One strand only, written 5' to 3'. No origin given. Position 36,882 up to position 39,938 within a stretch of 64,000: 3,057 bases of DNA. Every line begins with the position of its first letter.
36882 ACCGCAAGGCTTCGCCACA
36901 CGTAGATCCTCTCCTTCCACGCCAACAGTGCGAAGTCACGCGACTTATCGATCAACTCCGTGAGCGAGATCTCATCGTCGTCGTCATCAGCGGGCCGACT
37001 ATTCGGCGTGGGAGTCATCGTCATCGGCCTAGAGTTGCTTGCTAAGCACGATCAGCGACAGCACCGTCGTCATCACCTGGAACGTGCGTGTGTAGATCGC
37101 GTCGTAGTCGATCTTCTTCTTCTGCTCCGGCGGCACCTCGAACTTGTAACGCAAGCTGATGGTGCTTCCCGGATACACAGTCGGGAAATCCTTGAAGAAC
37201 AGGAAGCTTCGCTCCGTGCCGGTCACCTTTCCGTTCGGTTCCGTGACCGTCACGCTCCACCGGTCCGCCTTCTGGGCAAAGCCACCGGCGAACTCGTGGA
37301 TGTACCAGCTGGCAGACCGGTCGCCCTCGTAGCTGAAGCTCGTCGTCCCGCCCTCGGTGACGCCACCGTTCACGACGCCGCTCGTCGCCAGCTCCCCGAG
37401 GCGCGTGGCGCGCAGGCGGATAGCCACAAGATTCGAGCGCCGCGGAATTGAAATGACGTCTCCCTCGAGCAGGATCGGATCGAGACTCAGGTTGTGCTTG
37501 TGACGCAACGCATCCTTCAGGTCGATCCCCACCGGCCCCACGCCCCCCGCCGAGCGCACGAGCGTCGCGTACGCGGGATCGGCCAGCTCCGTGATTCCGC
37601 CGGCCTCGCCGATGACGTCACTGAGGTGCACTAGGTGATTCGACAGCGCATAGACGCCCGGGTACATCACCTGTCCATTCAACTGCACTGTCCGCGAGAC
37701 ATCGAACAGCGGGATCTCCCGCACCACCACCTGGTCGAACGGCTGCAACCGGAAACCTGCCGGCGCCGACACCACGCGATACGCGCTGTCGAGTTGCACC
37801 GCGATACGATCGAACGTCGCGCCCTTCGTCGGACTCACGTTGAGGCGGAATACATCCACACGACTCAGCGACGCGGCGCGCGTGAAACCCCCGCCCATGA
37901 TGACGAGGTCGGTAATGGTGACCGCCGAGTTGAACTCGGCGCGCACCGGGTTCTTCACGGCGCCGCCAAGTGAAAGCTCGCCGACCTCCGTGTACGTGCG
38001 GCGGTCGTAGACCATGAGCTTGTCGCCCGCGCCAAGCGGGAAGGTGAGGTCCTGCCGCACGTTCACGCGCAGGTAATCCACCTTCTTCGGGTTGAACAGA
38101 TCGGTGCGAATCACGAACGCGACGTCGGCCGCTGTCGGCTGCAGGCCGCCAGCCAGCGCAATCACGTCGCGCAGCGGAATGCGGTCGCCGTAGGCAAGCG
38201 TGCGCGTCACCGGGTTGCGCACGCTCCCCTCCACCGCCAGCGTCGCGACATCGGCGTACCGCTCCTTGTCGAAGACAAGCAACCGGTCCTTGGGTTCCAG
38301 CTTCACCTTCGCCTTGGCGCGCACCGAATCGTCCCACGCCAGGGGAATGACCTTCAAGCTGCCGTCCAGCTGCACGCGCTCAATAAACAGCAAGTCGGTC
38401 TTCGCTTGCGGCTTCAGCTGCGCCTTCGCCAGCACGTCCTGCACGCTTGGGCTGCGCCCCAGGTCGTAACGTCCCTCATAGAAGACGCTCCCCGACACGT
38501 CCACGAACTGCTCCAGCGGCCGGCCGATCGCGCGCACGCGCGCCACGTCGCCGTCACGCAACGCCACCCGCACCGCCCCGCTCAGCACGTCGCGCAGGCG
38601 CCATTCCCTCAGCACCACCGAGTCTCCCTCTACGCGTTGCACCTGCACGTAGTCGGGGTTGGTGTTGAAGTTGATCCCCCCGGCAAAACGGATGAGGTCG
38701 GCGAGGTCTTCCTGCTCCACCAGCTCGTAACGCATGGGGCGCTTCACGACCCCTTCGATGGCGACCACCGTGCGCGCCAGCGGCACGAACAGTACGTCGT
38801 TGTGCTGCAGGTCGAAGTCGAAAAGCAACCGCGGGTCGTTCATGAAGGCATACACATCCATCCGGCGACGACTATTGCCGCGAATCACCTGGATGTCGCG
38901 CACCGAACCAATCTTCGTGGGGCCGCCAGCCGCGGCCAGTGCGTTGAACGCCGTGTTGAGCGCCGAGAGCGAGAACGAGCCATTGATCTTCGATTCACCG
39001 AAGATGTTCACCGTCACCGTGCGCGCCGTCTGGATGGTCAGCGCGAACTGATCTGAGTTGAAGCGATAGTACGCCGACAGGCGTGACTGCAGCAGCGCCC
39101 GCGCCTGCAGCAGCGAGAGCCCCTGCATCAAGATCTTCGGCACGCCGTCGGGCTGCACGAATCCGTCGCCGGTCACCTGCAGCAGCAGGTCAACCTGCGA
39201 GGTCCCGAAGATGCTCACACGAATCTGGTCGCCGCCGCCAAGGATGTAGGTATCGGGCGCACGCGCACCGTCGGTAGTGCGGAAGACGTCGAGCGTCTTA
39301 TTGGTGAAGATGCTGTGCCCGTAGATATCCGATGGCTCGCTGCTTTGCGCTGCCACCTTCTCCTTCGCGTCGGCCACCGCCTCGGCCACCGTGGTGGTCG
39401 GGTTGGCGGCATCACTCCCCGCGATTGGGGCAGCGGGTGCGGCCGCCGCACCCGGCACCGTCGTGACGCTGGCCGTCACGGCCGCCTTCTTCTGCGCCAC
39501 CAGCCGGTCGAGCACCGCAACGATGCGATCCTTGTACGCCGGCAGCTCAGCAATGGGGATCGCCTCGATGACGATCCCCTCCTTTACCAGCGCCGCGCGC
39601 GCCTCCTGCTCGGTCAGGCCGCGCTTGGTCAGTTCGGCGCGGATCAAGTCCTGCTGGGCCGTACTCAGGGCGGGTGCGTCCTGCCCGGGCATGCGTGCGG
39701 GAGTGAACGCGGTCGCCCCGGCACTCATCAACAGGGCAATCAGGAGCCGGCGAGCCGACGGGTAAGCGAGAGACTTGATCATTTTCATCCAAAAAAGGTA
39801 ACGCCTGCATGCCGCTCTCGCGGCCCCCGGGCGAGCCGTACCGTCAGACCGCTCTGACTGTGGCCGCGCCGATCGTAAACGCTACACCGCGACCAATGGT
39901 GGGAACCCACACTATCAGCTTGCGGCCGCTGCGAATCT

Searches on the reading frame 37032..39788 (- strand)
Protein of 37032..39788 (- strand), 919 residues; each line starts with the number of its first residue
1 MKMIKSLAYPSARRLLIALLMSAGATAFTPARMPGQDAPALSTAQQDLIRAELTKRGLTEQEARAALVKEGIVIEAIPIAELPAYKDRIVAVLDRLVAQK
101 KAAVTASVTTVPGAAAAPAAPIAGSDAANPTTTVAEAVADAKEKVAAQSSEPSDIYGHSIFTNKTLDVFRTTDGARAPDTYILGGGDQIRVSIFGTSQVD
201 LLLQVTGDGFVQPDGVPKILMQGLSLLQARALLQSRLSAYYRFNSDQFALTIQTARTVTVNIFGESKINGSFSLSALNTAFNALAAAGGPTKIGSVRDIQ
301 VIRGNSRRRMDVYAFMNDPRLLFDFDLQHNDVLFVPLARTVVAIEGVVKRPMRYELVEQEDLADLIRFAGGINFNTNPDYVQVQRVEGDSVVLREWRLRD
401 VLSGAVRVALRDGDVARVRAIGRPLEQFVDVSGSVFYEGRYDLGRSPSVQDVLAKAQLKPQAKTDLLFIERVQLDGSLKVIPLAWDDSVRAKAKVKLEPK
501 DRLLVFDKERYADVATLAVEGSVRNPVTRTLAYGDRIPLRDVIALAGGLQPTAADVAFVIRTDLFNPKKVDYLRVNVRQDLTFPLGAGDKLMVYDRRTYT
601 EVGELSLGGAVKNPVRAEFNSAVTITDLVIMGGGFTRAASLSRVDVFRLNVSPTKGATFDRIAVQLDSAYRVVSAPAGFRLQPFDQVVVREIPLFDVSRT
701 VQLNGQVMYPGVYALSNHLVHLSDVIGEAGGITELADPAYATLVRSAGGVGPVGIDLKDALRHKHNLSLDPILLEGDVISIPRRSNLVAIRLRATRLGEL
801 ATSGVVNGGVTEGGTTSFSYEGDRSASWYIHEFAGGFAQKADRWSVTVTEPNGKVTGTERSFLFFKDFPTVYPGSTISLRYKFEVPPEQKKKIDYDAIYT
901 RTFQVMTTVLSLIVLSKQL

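Call 41: search_protein_families(library=pfam, proteins=[window:37032-39788:-], max_evalue=0.001)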
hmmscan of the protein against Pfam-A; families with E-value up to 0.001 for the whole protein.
window:37032-39788:- (919 aa): 3 families
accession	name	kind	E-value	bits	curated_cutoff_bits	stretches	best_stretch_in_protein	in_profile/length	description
PF10531.15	SLBB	-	3.2e-24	85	27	2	608-649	5-46/55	SLBB domain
PF22461.2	SLBB_2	-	2.6e-22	79.1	27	1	701-779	3-77/79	SLBB domain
PF02563.21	Poly_export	-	2.3e-10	40.9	28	1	176-241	2-67/77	Polysaccharide biosynthesis/export protein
